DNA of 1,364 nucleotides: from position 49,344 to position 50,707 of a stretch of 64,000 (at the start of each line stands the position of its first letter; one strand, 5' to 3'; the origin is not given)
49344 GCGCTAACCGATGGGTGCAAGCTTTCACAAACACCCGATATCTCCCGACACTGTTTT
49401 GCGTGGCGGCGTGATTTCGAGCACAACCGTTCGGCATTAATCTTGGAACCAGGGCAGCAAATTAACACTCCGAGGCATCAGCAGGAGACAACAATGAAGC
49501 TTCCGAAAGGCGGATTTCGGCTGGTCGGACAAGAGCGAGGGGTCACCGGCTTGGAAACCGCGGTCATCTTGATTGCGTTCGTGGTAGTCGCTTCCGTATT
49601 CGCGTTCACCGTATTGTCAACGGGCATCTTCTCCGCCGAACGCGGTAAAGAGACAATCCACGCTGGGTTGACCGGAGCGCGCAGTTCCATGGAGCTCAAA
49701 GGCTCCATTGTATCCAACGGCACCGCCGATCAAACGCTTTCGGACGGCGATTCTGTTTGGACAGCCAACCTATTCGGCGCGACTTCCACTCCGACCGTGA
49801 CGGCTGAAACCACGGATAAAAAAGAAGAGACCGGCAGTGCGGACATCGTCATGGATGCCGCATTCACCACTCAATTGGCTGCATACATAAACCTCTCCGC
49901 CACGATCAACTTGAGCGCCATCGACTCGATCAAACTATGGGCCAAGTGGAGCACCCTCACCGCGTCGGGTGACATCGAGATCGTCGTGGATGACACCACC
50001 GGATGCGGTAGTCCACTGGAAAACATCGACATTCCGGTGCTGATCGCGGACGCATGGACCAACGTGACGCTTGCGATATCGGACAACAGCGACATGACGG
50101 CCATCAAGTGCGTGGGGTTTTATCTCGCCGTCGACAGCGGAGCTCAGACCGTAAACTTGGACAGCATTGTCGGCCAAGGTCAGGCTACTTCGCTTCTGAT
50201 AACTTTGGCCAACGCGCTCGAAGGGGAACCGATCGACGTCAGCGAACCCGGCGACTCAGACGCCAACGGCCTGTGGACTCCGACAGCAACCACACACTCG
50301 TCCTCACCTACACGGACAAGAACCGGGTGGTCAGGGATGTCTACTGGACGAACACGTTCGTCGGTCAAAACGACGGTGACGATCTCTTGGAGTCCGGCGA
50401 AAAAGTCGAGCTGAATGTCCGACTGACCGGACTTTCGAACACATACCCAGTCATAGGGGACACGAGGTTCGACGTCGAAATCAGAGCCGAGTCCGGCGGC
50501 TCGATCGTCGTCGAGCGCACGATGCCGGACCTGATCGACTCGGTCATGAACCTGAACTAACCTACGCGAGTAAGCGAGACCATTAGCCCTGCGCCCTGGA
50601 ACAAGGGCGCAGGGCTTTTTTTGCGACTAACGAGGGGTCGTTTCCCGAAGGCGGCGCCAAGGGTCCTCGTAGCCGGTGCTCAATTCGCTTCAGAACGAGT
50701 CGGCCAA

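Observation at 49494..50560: Orphan archaellin-family gene in a bacterial chromosome, split by a single frameshift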

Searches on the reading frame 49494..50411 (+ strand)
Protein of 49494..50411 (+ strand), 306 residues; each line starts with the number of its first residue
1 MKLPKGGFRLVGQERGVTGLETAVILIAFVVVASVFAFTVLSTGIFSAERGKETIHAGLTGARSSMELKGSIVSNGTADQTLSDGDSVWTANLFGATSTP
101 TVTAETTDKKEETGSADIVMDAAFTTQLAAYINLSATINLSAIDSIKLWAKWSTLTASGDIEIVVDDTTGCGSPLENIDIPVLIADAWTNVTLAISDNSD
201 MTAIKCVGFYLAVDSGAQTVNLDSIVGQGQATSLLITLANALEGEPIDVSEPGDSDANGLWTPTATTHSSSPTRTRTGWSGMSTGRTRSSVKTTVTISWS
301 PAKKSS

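Call 4: search_protein_families(library=pfam, proteins=[window:49494-50411:+], max_evalue=1)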
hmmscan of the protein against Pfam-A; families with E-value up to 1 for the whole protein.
seq(306 aa): 1 family
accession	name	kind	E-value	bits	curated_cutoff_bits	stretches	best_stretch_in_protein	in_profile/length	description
PF01917.21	Arch_flagellin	-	5.6e-10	40.2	29.5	1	16-81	1-66/162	Archaebacterial flagellin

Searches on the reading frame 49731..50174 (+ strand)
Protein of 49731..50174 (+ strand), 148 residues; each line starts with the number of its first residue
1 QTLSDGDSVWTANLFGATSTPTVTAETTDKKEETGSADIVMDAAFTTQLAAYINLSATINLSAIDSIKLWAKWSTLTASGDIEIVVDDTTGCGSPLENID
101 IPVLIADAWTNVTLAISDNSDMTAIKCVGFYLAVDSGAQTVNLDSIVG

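Call 73: search_protein_representatives(protein=window:49731-50174:+)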
Query: 148 residues. Proteins with E-value up to 0.001 (for the whole library): 803; up to 1e-10: 239; up to 1e-30: 5. The best 150 are listed.
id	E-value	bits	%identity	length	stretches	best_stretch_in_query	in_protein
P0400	7.1e-55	201.2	40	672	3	23-146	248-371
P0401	8.4e-43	162.1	63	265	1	2-147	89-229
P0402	1.7e-37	144.9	38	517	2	17-146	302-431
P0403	4.2e-32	127.4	65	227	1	51-147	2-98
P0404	9.5e-32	126.3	42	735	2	8-146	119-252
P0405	1.2e-27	113.0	51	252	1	5-133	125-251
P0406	3.3e-27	111.6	34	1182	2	14-147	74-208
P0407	4.5e-27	111.1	36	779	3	66-145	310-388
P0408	5.8e-26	107.5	47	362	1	3-138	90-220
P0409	7.4e-26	107.2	48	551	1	3-147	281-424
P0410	7.9e-26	107.1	35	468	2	16-144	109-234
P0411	6.1e-25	104.2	62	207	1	60-147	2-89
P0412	1.6e-24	102.9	45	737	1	7-147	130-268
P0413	1.7e-24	102.8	32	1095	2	10-147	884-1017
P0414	6.2e-23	97.7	45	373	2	3-148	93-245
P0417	1.4e-20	90.2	40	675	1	4-146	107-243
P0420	4.6e-20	88.4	41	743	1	7-147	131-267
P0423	1.5e-19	86.8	36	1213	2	17-146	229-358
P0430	1.0e-18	84.1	40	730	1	3-146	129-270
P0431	1.4e-18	83.7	39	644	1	3-146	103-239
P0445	1.4e-16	77.1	36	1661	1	16-147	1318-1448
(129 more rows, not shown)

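Call 74: search_protein_families(library=pfam, proteins=[P0400, P0402, P0404, P0406, P0412, P0413, P0423, P0445, P0417, P0431], max_evalue=0.01)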
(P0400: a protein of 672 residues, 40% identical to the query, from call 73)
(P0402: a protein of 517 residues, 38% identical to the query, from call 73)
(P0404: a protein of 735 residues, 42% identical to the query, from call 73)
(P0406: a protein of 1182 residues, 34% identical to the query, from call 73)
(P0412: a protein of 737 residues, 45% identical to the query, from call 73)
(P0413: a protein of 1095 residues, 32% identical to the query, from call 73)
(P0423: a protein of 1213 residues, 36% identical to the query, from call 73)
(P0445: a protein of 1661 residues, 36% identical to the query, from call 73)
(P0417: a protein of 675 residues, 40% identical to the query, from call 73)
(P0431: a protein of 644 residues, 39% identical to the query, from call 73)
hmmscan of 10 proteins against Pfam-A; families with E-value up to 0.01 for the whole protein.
P0400 (672 aa): 1 family
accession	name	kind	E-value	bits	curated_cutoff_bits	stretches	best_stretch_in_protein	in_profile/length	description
PF05137.18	PilN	-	4e-05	24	22.8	1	125-179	2-57/78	Fimbrial assembly protein (PilN)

P0402 (517 aa): 1 family
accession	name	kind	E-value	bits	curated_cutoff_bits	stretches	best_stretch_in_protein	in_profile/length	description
PF24175.2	SU10_adaptor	-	6.2e-09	37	27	1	205-302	53-145/194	SU10 adaptor protein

P0404 (735 aa): 0 families

P0406 (1182 aa): 1 family
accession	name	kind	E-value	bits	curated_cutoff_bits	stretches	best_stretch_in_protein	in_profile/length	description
PF20202.4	DUF6564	-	0.0055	16.8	25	0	511-610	87-183/230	Domain of unknown function (DUF6564)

P0412 (737 aa): 0 families

P0413 (1095 aa): 0 families

P0423 (1213 aa): 0 families

P0445 (1661 aa): 1 family
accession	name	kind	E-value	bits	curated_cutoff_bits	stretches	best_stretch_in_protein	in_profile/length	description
PF13385.13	Laminin_G_3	-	3e-17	63.6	27.6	2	974-1131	2-145/151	Concanavalin A-like lectin/glucanases superfamily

P0417 (675 aa): 0 families

P0431 (644 aa): 0 families

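Call 76: search_protein_families(library=phrogs, proteins=[P0402, P0404, P0412, P0417, P0431, P0420, P0430], max_evalue=0.001)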
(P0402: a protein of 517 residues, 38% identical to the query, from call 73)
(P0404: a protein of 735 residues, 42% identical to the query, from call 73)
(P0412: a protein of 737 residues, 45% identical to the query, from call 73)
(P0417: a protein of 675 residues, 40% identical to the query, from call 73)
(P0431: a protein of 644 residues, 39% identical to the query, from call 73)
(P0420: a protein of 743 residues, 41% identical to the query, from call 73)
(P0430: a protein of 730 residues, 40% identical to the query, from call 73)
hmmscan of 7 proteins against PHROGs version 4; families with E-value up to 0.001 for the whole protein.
P0402 (517 aa): 0 families

P0404 (735 aa): 1 family
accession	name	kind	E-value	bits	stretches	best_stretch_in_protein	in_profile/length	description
phrog_3287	-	head and packaging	4.2e-06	26.9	1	404-599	173-353/524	virion structural protein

P0412 (737 aa): 3 families
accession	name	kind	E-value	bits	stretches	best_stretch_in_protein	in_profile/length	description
phrog_3287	-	head and packaging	1.3e-22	81.3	1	29-640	24-436/524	virion structural protein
phrog_1980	-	tail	2.4e-05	24.8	1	272-324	25-75/449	tail fiber protein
phrog_17834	-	unknown function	0.00022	21.3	1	274-326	30-80/458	-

P0417 (675 aa): 1 family
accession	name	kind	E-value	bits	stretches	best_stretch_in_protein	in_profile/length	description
phrog_3287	-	head and packaging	4.5e-37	129.1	1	36-669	32-520/524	virion structural protein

P0431 (644 aa): 1 family
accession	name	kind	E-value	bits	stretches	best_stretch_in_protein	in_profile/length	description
phrog_3287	-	head and packaging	2e-36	126.9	1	16-559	13-436/524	virion structural protein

P0420 (743 aa): 2 families
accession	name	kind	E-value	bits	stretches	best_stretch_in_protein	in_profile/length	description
phrog_1980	-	tail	3.8e-05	24.2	1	270-323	24-75/449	tail fiber protein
phrog_17834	-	unknown function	0.00031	20.8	1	273-327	30-82/458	-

P0430 (730 aa): 0 families

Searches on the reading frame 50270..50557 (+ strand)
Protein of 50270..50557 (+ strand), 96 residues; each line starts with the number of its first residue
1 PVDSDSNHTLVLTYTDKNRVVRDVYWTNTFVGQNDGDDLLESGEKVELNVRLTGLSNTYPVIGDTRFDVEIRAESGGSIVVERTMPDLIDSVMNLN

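Call 4: search_protein_families(library=pfam, proteins=[window:50270-50557:+], max_evalue=1)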
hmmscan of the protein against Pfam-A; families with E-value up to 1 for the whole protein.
seq(96 aa): 1 family
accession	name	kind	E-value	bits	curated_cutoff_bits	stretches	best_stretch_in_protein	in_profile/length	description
PF01917.21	Arch_flagellin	-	0.00065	20.5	29.5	1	11-82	91-161/162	Archaebacterial flagellin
